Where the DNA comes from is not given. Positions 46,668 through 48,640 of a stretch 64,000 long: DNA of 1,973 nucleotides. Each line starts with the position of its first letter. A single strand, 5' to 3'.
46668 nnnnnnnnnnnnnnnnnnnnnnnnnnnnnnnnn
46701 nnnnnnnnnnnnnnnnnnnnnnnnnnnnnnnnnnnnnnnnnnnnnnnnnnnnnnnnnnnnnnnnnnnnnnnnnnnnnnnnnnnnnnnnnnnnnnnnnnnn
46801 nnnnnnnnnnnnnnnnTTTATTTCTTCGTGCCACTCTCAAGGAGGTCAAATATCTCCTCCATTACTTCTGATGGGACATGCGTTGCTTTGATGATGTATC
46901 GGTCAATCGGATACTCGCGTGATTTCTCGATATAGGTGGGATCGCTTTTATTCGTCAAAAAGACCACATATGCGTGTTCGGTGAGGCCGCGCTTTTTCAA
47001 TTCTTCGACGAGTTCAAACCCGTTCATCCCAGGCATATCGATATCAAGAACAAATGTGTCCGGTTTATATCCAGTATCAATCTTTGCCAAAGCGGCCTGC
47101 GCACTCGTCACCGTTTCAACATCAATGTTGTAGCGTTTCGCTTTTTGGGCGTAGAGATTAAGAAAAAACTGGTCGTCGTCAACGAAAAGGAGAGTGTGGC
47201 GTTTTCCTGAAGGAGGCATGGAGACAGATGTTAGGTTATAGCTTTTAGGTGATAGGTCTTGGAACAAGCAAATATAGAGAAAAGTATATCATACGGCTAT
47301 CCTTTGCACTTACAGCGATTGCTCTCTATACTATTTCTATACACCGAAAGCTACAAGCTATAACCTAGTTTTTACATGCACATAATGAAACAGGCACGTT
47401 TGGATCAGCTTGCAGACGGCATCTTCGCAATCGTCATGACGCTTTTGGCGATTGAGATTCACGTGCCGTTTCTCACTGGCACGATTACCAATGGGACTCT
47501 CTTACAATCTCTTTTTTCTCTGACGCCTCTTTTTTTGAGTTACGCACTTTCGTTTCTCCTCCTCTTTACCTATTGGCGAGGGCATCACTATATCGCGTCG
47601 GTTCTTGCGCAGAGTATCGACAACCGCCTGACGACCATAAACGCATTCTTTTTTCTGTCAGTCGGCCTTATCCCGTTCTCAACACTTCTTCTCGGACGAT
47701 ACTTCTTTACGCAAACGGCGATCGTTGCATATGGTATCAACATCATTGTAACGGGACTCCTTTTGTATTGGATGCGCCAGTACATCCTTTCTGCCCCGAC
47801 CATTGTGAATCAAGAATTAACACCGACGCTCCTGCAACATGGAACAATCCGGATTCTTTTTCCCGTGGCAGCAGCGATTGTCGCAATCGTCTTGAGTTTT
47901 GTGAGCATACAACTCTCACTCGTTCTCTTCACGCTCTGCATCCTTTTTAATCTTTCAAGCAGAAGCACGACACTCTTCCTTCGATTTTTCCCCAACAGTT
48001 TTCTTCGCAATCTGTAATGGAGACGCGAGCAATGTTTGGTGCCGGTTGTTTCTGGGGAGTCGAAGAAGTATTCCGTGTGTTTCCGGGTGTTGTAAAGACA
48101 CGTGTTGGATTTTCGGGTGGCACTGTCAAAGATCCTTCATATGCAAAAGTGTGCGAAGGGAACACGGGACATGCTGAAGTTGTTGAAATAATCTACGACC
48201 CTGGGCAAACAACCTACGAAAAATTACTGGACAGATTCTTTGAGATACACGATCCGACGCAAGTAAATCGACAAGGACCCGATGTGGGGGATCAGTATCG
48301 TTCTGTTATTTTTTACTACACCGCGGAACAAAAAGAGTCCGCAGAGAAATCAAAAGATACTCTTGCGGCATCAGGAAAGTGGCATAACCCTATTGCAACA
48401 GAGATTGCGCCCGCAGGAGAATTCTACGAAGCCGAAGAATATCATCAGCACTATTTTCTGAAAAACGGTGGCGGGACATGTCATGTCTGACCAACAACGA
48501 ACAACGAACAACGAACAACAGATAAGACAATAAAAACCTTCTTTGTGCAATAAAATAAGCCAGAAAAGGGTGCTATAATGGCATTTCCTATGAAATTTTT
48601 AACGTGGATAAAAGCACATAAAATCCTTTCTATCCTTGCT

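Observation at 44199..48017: Two paralogous SET-domain proteins bracket a multi-TM histidine kinase, next to a receiver-only regulator and a TMEM175-type channel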

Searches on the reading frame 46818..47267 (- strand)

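Call 3: search_protein_families(library=pfam, proteins=[window:46818-47267:-], max_evalue=0.1)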
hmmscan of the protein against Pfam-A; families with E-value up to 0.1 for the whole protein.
window:46818-47267:- (149 aa): 1 family
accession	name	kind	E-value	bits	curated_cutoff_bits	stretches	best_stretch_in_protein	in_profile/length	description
PF00072.30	Response_reg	-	3e-18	66.5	30.2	1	27-129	2-101/111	Response regulator receiver domain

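Call 4: search_protein_families(library=ncbifam, proteins=[window:46818-47267:-], max_evalue=0.1)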
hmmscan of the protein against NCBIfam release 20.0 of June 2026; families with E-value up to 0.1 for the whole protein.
window:46818-47267:- (149 aa): 82 families (the best 25 are shown)
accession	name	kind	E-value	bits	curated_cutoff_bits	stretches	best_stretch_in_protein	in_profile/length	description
NF007969.0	PRK10693.1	equivalog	3.6e-10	39.4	329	1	25-107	9-90/337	two-component system response regulator RssB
NF053854.1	RespRegPhoBBctds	equivalog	3.7e-10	39.5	270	1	26-129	1-102/225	two-component system response regulator PhoB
TIGR02154.1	PhoB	equivalog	4.2e-10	39.3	296.2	1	24-129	3-107/226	phosphate regulon transcriptional regulator PhoB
NF007135.0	PRK09581.1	equivalog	6.4e-10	38.4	474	1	25-111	4-89/457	PleD family two-component system response regulator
NF052573.1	HisKinEspAMyxo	equivalog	8.8e-10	37.2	1400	1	20-106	629-714/755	serine histidine kinase EspA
NF052313.1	T9SS_RR_PorX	equivalog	1e-08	34.4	300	1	25-135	2-108/513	T9SS response regulator signal transducer PorX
NF041733.1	resp_reg_CseB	equivalog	1.5e-08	34.3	350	1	25-131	2-104/228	two-component system response regulator CseB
NF040689.1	MtrAB_MtrA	equivalog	1.8e-08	34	300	1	27-129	2-100/219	MtrAB system response regulator MtrA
NF041866.1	EpsW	equivalog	2.2e-08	33.8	200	1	23-124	5-107/131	exopolysaccharide biosynthesis response regulator EpsW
TIGR01818.1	ntrC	equivalog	4.8e-08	32.2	558.6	1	27-108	2-80/463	nitrogen regulation protein NR(I)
NF008296.0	PRK11083.1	equivalog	5.1e-08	32.6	273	1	24-137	4-112/228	two-component system response regulator CreB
NF052445.1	RespRegMctR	equivalog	7e-08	32.1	300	1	27-139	5-115/205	two-component system response regulator MctR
NF007935.0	PRK10651.1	equivalog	7e-08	31.9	250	1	23-136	6-117/216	two-component system response regulator NarL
NF007419.0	PRK09958.1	equivalog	1.1e-07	31.7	251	1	50-127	27-102/204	acid-sensing system DNA-binding response regulator EvgA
NF007977.0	PRK10701.1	equivalog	1.4e-07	31.3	330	1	24-129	2-103/241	two-component system response regulator RstA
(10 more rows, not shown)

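Call 83: search_protein_families(library=padloc, proteins=[window:46818-47219:-], max_evalue=0.001)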
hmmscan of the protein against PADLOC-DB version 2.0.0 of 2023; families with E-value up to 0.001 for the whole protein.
window:46818-47219:- (133 aa): 0 families

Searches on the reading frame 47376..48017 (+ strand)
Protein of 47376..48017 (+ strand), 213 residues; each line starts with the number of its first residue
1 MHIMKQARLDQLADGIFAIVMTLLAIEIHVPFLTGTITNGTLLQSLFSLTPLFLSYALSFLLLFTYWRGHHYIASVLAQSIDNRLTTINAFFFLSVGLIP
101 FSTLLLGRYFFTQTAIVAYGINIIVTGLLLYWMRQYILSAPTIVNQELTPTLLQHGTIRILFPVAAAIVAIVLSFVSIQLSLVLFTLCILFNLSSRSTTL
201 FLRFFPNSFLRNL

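Call 3: search_protein_families(library=pfam, proteins=[window:47376-48017:+], max_evalue=0.1)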
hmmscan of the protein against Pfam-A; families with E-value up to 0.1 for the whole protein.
window:47376-48017:+ (213 aa): 1 family
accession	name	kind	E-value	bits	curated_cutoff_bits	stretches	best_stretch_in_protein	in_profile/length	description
PF06736.16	TMEM175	-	5.3e-20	72.2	25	1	8-100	1-88/88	Endosomal/lysosomal potassium channel TMEM175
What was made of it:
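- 47376..48017 (+): A TMEM175-family protein of 213 aa. It is a neighbour only and is not conserved with the module. Pfam TMEM175 scores 72.2 bits (call 3).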

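Call 4: search_protein_families(library=ncbifam, proteins=[window:47376-48017:+], max_evalue=0.1)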
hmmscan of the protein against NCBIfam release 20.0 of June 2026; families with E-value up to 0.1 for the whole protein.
window:47376-48017:+ (213 aa): 0 families

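Call 83: search_protein_families(library=padloc, proteins=[window:47376-48017:+], max_evalue=0.001)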
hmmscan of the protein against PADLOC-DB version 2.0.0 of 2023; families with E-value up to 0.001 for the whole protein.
window:47376-48017:+ (213 aa): 0 families

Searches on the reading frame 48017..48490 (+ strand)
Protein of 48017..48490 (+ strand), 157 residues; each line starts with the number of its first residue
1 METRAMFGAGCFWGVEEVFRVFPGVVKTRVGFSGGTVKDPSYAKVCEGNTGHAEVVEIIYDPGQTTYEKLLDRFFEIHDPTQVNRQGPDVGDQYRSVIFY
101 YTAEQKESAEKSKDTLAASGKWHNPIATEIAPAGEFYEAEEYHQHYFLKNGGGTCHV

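Call 3: search_protein_families(library=pfam, proteins=[window:48017-48490:+], max_evalue=0.1)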
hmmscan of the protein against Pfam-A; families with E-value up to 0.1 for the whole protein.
window:48017-48490:+ (157 aa): 1 family
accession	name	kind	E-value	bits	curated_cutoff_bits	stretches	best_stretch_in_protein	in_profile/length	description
PF01625.27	PMSR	-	1.4e-64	217.4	23.7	1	5-156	2-153/153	Peptide methionine sulfoxide reductase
